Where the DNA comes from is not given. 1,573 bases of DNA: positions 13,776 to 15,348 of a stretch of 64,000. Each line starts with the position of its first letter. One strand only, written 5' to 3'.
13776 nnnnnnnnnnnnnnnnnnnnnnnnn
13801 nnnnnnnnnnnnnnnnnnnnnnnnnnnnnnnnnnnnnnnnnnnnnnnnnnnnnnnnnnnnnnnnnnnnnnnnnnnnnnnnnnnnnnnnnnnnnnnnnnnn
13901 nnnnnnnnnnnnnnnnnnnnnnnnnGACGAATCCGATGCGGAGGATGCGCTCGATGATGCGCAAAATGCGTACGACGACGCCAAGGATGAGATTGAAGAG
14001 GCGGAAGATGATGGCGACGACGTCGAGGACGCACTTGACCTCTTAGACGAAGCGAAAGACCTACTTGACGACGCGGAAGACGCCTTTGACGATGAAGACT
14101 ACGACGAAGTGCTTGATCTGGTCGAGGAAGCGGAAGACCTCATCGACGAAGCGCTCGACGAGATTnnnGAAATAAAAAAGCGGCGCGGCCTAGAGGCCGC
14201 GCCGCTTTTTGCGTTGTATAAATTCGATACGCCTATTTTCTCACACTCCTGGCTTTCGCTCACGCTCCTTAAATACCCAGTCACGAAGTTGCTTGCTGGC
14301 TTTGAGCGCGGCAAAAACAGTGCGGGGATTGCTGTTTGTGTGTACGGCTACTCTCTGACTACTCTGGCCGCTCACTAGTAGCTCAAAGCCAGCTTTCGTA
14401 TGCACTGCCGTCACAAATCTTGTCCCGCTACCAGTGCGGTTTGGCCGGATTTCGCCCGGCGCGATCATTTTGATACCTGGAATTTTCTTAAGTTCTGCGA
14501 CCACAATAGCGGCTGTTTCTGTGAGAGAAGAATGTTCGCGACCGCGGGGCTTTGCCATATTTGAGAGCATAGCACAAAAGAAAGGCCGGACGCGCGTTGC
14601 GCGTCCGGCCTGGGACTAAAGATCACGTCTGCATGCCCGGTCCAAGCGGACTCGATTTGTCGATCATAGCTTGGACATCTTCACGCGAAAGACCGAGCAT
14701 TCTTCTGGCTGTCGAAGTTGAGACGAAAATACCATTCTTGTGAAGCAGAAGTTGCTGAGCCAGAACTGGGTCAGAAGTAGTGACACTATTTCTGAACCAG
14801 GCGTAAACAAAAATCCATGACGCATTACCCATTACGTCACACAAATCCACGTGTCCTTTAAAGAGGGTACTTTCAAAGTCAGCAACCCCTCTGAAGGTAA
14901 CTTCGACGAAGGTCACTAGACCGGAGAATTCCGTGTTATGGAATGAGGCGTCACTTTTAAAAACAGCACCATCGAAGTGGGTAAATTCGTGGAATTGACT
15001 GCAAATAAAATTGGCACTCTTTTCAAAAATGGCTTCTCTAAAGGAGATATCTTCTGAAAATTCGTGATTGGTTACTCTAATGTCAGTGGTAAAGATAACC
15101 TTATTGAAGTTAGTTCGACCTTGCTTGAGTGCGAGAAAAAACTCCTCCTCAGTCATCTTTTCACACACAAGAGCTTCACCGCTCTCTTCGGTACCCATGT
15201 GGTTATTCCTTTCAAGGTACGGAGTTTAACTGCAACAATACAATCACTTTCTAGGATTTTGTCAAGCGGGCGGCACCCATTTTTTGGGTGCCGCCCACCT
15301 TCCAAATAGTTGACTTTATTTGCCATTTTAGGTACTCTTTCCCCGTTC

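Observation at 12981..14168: Secreted, peptidoglycan-anchored hyper-acidic repeat protein inserted between rplB and rpsS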

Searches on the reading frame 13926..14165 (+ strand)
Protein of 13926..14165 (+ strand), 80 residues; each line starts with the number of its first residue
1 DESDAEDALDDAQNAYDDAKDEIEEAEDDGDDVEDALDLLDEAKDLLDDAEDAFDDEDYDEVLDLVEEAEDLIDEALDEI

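Call 50: predict_structure(protein=window:13926-14165:+)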
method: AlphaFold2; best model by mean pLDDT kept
length: 80 residues; sequences in the alignment: 1
mean_pLDDT: 93.3   pTM: 0.81
mean pLDDT of the five models: 93.3, 72.8, 71.0, 70.5, 64.8
residues with pLDDT >= 90: 67; 70-90: 11; 50-70: 2; < 50: 0
segments of 3 or more residues with pLDDT < 50: none
pLDDT, mean of each block of 10 residues (from residue 1): 94 96 81 91 98 96 97 94
secondary structure, 60 per line:
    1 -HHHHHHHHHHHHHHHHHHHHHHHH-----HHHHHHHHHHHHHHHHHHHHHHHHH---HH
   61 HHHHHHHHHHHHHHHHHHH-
elements in order: H2-25 H31-55 H59-79
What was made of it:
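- On DUF4398 (PF14346): The three-helix bundle is predicted with pLDDT 93 (call 50).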

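Call 54: fold_search(model_id=the predicted structure, library=pdb)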
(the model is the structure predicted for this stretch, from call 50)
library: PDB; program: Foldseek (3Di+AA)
matches with E <= 10: 198; with E <= 0.001: 0
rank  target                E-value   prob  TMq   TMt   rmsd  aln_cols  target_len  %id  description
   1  7k3h_B                9.3e-01  0.91  0.70  0.63   3.4        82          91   20  Crystal structure of deep network hallucinated protein 0217 (released 2021-12-22)
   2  4fzp_A                1.1e+00  0.97  0.74  0.73   2.1        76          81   18  Crystal Structure of the uranyl binding protein complexed with uranyl (released 2013-12-11)
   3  4fzo_A                1.4e+00  0.95  0.69  0.68   2.2        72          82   19  Crystal Structure of the apo-form uranyl binding protein (released 2013-12-11)
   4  4n4w_A                1.7e+00  0.47  0.56  0.12   8.6       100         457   15  Structure of the human smoothened receptor in complex with SANT-1. (released 2014-01-22)
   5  4fzo_B                1.8e+00  0.92  0.69  0.69   2.2        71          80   20  Crystal Structure of the apo-form uranyl binding protein (released 2013-12-11)
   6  7k3h_A                1.8e+00  0.47  0.54  0.43   6.1        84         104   19  Crystal structure of deep network hallucinated protein 0217 (released 2021-12-22)
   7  4jkv_A                1.8e+00  0.41  0.54  0.11   8.9        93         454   17  Structure of the human smoothened 7TM receptor in complex with an antitumor agent (released 2013-04-24)
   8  4or2_A                1.9e+00  0.38  0.53  0.14   8.9        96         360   16  Human class C G protein-coupled metabotropic glutamate receptor 1 in complex with a negative allosteric modulator (released 2014-03-19)
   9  8zwf_A                2.2e+00  0.23  0.49  0.13  14.7        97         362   16  cryoEM structure of JR14a bound C3aR-BRIL-BAG2 complex (released 2025-05-14)
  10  4er9                  2.3e+00  0.44  0.63  0.50   7.0       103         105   14  Crystal structure of cytochrome b562 from Salmonella enterica subsp. enterica serovar Typhimurium str. 14028S (released 2012-05-09)
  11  5xzi                  2.5e+00  0.35  0.59  0.47   8.4       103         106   14  Crystal structure of the Zn-directed tetramer of the engineered cyt cb562 variant, AB5 (released 2017-12-20)
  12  7jrq                  2.5e+00  0.28  0.51  0.33  14.7       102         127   16  Crystallographically Characterized De Novo Designed Mn-Diphenylporphyrin Binding Protein (released 2021-01-13)
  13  4rwa_B                2.6e+00  0.33  0.55  0.14   8.7        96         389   14  Synchrotron structure of the human delta opioid receptor in complex with a bifunctional peptide (PSI community target) (released 2015-01-14)
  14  4rwa_A                2.8e+00  0.33  0.55  0.14   8.7        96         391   14  Synchrotron structure of the human delta opioid receptor in complex with a bifunctional peptide (PSI community target) (released 2015-01-14)
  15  5l31_A                2.8e+00  0.30  0.55  0.43   9.4       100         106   13  Crystal structure of an engineered metal-free RIDC1 variant containing five disulfide bonds. (released 2016-11-09)
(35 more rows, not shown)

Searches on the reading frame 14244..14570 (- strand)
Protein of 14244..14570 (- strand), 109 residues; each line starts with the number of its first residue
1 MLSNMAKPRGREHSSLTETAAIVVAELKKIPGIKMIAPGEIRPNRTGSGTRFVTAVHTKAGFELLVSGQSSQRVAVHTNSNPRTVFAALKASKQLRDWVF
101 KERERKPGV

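Call 3: search_protein_families(library=pfam, proteins=[window:14244-14570:-], max_evalue=1)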
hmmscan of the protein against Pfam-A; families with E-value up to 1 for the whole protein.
window:14244-14570:- (109 aa): 1 family
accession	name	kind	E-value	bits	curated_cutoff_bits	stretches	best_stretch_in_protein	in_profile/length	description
PF09876.14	DUF2103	-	5.1e-05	23.6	22.4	1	11-81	8-84/98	Predicted metal-binding protein (DUF2103)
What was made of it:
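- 14241..14570 (-): DUF2103-like small basic protein (105-109 aa). It is the second constant occupant of the rplB|rpsS gap. Pfam DUF2103 23.6 bits vs cut-off 22.4 (call 3).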

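Call 42: search_protein_families(library=ncbifam, proteins=[window:14244-14570:-], max_evalue=0.1)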
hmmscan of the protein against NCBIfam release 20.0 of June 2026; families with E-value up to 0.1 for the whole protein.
window:14244-14570:- (109 aa): 0 families

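Call 76: search_protein_families(library=padloc, proteins=[window:14244-14570:-], max_evalue=0.01)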
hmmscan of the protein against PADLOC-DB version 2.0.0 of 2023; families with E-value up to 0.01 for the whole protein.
window:14244-14570:- (109 aa): 0 families

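Call 77: search_protein_families(library=phrogs, proteins=[window:14244-14570:-], max_evalue=0.01)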
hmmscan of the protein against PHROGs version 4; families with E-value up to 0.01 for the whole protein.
window:14244-14570:- (109 aa): 0 families

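Call 82: find_homologous_proteins(query=window:14244-14570:-)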
Query window:14244-14570:- (109 aa): 478 proteins with E <= 0.001 among 480 candidates; the best 120 are listed.
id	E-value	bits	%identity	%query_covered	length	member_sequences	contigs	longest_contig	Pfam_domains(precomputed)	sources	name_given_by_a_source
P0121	7.7e-61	220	100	96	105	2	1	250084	-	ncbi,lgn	ncbi:MAG: DUF2103 domain-containing protein [Patescibacteria group bacterium]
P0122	4.7e-45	170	75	96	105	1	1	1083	-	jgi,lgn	jgi:hypothetical protein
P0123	1.4e-44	168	74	96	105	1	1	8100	PF09876.15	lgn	-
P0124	7.4e-44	166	74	96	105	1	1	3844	PF09876.15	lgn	-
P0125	1.8e-43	164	73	96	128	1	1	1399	PF09876.15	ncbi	-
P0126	3.4e-43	164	75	96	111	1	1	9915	PF09876.15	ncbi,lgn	-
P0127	1.1e-42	162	74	99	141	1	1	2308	-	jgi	jgi:hypothetical protein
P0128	1.4e-42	162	72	96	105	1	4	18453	-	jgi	jgi:hypothetical protein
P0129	1.4e-42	162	69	99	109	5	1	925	PF09876.15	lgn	-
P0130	1.6e-42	161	72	95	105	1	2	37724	PF09876.15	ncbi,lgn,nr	ncbi:MAG: hypothetical protein KBC35_03065 [Candidatus Pacebacteria bacterium]|nr:hypothetical prote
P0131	1.7e-42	161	72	95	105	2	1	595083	PF09876.15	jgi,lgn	jgi:hypothetical protein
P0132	2.2e-42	161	73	96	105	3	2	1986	PF09876.15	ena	-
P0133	2.4e-42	161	71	98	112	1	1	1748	PF09876.15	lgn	-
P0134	2.6e-42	161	74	95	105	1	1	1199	-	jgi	jgi:hypothetical protein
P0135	2.9e-42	161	73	96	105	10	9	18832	PF09876.15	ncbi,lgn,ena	-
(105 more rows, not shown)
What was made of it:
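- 14241..14570 (-): 478 homologues; the listed ones are 66-75% identical (call 82).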

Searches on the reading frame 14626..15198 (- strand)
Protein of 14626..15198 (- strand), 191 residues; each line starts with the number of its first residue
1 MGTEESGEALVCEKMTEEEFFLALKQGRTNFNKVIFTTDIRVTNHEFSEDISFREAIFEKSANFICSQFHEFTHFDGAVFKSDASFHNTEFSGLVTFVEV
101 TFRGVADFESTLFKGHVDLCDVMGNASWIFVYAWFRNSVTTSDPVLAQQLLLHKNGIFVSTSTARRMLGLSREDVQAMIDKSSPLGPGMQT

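Call 3: search_protein_families(library=pfam, proteins=[window:14626-15198:-], max_evalue=1)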
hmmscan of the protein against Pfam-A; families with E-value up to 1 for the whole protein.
window:14626-15198:- (191 aa): 1 family
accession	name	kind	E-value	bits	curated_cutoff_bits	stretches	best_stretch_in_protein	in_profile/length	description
PF13576.12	Pentapeptide_3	-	9.9e-12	45.3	27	2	86-122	1-36/48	Pentapeptide repeats (9 copies)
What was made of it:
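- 14623..15198 (-): Pentapeptide-repeat protein: variable cargo found only in this genome. Its terminator-like hairpin is at 14583-14611. Pfam Pentapeptide_3 45.3 bits (call 3).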

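Call 42: search_protein_families(library=ncbifam, proteins=[window:14626-15198:-], max_evalue=0.1)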
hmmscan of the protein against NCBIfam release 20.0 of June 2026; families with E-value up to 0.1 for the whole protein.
window:14626-15198:- (191 aa): 0 families

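Call 76: search_protein_families(library=padloc, proteins=[window:14626-15198:-], max_evalue=0.01)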
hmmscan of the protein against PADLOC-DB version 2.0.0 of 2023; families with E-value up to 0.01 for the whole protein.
window:14626-15198:- (191 aa): 1 family
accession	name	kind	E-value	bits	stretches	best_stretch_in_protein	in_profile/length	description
PDLC04212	HEC-01B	-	0.0054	14.8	1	46-119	11-80/222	-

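Call 77: search_protein_families(library=phrogs, proteins=[window:14626-15198:-], max_evalue=0.01)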
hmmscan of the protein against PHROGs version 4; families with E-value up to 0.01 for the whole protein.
window:14626-15198:- (191 aa): 0 families
